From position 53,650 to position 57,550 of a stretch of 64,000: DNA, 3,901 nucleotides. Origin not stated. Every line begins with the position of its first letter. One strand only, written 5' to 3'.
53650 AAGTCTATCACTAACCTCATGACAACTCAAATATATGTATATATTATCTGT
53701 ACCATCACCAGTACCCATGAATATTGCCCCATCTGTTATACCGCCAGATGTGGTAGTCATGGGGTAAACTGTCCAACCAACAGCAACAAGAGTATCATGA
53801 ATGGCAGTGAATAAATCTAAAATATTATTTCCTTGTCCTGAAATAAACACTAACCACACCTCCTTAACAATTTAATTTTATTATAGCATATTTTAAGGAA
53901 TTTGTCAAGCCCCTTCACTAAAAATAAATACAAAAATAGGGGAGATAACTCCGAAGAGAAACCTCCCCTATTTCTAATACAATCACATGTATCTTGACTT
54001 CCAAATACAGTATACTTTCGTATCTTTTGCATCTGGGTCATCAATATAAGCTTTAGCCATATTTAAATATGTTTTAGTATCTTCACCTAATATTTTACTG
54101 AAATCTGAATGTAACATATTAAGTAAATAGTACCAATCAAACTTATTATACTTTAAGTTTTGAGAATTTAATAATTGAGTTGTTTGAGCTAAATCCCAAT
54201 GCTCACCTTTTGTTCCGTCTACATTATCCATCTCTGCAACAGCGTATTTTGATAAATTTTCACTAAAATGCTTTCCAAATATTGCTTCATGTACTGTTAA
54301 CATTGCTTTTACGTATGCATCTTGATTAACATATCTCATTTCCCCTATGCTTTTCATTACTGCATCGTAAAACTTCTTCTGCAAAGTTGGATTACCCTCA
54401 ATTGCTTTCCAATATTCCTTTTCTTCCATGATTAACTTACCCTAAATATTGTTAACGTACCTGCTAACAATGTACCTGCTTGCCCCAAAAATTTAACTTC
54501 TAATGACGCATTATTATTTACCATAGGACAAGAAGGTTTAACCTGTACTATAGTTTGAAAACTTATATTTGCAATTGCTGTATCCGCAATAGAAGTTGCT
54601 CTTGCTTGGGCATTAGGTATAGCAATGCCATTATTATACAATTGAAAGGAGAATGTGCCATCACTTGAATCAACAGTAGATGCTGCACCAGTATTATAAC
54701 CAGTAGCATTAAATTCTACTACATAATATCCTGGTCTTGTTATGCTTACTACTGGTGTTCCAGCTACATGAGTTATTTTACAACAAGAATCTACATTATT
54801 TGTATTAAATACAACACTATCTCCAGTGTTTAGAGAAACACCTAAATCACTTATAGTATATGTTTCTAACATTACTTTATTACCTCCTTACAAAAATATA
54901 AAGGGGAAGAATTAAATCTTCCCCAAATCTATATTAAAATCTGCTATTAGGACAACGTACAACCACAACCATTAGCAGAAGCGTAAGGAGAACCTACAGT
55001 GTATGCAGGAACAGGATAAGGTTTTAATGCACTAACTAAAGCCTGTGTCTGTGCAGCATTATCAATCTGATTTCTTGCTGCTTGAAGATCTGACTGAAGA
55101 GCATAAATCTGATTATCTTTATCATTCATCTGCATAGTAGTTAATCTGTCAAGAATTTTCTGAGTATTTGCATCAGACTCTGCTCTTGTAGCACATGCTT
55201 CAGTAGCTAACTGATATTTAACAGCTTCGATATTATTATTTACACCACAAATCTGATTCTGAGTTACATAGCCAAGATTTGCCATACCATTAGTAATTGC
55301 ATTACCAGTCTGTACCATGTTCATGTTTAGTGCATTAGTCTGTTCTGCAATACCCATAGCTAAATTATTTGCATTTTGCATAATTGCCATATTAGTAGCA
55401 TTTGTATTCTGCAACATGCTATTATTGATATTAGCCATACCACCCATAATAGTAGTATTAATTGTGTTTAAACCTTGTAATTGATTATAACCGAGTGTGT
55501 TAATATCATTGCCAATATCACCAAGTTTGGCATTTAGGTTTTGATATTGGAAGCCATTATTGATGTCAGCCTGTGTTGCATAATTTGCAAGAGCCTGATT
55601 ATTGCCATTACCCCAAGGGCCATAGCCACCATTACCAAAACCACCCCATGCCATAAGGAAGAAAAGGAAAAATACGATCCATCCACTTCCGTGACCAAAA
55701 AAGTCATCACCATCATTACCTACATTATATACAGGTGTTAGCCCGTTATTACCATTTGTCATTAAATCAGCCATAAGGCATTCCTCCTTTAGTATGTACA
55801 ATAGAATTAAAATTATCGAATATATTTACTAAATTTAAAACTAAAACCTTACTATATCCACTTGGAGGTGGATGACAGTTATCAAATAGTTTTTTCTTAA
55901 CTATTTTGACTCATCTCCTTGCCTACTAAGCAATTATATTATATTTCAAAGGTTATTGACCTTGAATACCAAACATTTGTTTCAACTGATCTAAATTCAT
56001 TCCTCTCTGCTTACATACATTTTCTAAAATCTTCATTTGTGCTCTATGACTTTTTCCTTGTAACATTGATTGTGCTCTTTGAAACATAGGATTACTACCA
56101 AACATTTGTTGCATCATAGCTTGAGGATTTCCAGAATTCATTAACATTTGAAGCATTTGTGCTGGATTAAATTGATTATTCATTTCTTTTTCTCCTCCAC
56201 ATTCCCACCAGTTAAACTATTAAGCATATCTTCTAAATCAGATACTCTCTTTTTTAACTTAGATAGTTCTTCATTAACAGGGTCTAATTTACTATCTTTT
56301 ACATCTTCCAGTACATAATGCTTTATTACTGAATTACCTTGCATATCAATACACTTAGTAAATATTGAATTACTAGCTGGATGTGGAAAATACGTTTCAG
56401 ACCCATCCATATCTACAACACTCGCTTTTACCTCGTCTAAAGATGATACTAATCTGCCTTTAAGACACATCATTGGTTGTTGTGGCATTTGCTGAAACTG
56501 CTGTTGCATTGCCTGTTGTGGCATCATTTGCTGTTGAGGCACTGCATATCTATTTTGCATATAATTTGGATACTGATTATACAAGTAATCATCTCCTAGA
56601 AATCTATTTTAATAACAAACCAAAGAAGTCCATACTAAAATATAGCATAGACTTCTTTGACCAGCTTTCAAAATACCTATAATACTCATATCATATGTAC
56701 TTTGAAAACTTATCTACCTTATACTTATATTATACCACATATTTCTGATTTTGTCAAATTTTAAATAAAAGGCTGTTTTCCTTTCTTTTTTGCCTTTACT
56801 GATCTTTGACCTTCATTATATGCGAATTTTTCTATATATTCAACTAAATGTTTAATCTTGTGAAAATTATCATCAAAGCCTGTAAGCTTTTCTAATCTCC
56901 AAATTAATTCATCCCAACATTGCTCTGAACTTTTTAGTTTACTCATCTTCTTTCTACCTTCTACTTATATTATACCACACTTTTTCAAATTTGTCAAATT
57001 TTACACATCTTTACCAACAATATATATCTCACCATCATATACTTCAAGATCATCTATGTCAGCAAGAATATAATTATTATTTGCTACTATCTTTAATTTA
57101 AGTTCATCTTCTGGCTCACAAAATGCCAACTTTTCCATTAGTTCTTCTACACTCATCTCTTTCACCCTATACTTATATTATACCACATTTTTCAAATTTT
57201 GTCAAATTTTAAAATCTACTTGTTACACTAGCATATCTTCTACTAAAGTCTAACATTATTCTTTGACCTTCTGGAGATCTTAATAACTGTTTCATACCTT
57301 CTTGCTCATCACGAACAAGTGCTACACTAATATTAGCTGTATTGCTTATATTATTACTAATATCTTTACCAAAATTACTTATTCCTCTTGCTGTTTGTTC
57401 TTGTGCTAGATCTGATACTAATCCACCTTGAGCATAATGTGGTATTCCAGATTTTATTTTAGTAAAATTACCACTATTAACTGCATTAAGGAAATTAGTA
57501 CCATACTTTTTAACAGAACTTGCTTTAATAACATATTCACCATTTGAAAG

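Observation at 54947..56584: Cluster of Gln/Asn/Met-rich, prion-like low-complexity proteins immediately after the tape measure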

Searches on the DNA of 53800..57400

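Call 43: search_rna_families(source=window, start=53800, end=57400, threshold=evalue, max_evalue=1)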
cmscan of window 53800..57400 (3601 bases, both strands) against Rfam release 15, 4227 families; matches with E-value up to 1: 0.
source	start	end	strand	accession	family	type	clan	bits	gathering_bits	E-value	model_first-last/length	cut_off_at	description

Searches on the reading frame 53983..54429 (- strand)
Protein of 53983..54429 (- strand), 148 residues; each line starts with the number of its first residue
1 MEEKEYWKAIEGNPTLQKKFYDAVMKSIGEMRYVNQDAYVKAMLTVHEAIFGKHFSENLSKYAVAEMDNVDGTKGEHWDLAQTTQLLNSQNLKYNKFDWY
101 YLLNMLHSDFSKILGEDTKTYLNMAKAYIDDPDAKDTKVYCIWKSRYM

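Call 3: search_protein_families(library=pfam, proteins=[window:53983-54429:-], max_evalue=0.1)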
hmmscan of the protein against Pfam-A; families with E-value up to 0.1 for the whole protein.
window:53983-54429:- (148 aa): 1 family
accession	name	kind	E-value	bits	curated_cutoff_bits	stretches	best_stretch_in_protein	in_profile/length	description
PF25223.1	DUF7841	-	5.9e-23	81.7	25.2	1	42-139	3-109/114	Domain of unknown function (DUF7841)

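Call 4: search_protein_families(library=phrogs, proteins=[window:53983-54429:-], max_evalue=0.1)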
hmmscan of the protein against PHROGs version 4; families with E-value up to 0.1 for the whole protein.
window:53983-54429:- (148 aa): 1 family
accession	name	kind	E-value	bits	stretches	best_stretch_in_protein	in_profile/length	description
phrog_38431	-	unknown function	0.00055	21.4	1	49-138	20-122/144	-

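Call 21: search_protein_families(library=ncbifam, proteins=[window:53983-54429:-], max_evalue=1)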
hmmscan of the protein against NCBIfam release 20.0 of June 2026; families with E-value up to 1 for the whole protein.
window:53983-54429:- (148 aa): 1 family
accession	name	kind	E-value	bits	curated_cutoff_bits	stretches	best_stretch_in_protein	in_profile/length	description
NF033384.1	enterocin_MR10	subfamily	0.094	12.7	33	1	16-36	15-35/43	enterocin L50 family leaderless bacteriocin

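Call 22: search_protein_families(library=padloc, proteins=[window:53983-54429:-], max_evalue=1)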
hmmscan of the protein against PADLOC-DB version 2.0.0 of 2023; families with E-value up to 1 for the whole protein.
window:53983-54429:- (148 aa): 0 families

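Call 54: search_solved_structures(query=window:53983-54429:-, max_evalue=1)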
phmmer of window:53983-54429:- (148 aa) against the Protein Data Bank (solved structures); distinct sequences matched with E-value up to 1: 0.

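Call 93: find_homologous_proteins(query=window:53983-54429:-, max_evalue=0.001)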
Query window:53983-54429:- (148 aa): 15 proteins with E <= 0.001 among 26 candidates.
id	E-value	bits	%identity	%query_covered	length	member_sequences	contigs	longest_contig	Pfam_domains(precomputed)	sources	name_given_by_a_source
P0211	4.4e-82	291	84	100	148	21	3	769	PF25223.2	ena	-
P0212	3.3e-81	288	84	99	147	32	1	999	PF25223.2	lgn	-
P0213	3.3e-75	269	79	99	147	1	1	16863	PF25223.2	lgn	-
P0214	3.3e-75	269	79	99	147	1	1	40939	PF25223.2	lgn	-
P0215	1.8e-74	266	79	99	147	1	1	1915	PF25223.2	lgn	-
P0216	2.9e-73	262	78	99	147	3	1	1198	PF25223.2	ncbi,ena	-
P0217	6.7e-69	248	83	88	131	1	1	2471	PF25223.2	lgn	-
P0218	1.8e-60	221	66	98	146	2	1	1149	PF25223.2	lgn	-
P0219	1.4e-59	218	65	98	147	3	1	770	PF25223.2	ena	-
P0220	2.6e-54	201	67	89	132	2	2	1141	PF25223.2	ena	-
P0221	3.5e-49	184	55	96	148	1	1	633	PF25223.2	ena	-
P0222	1.1e-48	183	58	100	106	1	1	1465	PF25223.2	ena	-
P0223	7.2e-48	180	53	98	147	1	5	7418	PF25223.2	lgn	-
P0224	9.1e-48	180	55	97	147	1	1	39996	PF25223.2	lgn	-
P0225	3.1e-44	168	56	89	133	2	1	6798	PF25223.2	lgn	-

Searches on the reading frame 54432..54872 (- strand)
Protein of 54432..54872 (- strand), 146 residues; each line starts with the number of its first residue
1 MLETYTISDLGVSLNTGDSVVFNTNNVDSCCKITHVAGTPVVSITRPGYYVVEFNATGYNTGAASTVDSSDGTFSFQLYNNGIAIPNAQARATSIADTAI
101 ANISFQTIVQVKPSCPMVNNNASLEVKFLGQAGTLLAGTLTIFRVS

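Call 3: search_protein_families(library=pfam, proteins=[window:54432-54872:-], max_evalue=0.1)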
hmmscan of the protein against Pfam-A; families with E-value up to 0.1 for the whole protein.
window:54432-54872:- (146 aa): 1 family
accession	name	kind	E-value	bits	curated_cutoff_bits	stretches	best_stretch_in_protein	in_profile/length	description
PF18573.7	BclA_C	-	0.00011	22.5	38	1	12-144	13-126/128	BclA C-terminal domain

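Call 4: search_protein_families(library=phrogs, proteins=[window:54432-54872:-], max_evalue=0.1)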
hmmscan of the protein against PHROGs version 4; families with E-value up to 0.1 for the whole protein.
window:54432-54872:- (146 aa): 4 families
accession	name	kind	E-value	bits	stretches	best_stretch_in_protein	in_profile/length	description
phrog_20016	-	unknown function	1.4e-05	25.7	1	12-116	10-115/141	-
phrog_563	-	head and packaging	0.00064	20.4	1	39-112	90-169/173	virion structural protein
phrog_30509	-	tail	0.00088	19.5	1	13-125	130-229/254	collagen like minor tail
phrog_25393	-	unknown function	0.062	14.2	1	16-70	78-132/220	-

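Call 21: search_protein_families(library=ncbifam, proteins=[window:54432-54872:-], max_evalue=1)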
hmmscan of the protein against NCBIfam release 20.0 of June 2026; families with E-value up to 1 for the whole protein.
window:54432-54872:- (146 aa): 1 family
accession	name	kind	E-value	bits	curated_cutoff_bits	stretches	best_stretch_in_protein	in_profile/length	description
TIGR03769.1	P_ac_wall_RPT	domain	0.1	13.2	30.9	1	45-76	10-39/41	TIGR03769 domain-containing protein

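Call 22: search_protein_families(library=padloc, proteins=[window:54432-54872:-], max_evalue=1)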
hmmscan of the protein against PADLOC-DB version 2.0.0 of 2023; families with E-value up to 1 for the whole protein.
window:54432-54872:- (146 aa): 0 families

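Call 53: search_solved_structures(query=window:54432-54872:-, max_evalue=1)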
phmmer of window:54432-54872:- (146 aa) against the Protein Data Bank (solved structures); distinct sequences matched with E-value up to 1: 3.
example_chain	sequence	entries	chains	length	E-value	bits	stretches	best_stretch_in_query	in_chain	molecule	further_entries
9h38_A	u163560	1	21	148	0.0058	19.7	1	7-130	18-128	Flagellar hook-length control protein FliK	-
10yv_A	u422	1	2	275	0.32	14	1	18-96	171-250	Putative GH97 from Cellulomonas fimi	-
3sik_A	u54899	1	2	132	0.51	13.4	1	87-131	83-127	Conserved domain protein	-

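Call 57: search_solved_structures(query=A6, max_evalue=1, show_alignments=2)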
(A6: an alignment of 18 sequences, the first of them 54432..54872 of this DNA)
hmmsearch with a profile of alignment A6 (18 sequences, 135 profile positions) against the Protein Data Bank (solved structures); distinct sequences matched with E-value up to 1: 4.
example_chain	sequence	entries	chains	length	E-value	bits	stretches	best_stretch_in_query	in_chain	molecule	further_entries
9h38_A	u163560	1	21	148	2e-05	27.7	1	5-107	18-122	Flagellar hook-length control protein FliK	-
6jf2_A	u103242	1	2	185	0.23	14.5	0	22-94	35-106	Flagellar basal-body rod protein FlgG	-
5v7j_G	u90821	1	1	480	0.4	13.8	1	56-118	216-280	Envelope glycoprotein gp160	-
6v8i_AC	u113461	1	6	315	0.64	13.1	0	46-84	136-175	Distal Tail Protein, gp58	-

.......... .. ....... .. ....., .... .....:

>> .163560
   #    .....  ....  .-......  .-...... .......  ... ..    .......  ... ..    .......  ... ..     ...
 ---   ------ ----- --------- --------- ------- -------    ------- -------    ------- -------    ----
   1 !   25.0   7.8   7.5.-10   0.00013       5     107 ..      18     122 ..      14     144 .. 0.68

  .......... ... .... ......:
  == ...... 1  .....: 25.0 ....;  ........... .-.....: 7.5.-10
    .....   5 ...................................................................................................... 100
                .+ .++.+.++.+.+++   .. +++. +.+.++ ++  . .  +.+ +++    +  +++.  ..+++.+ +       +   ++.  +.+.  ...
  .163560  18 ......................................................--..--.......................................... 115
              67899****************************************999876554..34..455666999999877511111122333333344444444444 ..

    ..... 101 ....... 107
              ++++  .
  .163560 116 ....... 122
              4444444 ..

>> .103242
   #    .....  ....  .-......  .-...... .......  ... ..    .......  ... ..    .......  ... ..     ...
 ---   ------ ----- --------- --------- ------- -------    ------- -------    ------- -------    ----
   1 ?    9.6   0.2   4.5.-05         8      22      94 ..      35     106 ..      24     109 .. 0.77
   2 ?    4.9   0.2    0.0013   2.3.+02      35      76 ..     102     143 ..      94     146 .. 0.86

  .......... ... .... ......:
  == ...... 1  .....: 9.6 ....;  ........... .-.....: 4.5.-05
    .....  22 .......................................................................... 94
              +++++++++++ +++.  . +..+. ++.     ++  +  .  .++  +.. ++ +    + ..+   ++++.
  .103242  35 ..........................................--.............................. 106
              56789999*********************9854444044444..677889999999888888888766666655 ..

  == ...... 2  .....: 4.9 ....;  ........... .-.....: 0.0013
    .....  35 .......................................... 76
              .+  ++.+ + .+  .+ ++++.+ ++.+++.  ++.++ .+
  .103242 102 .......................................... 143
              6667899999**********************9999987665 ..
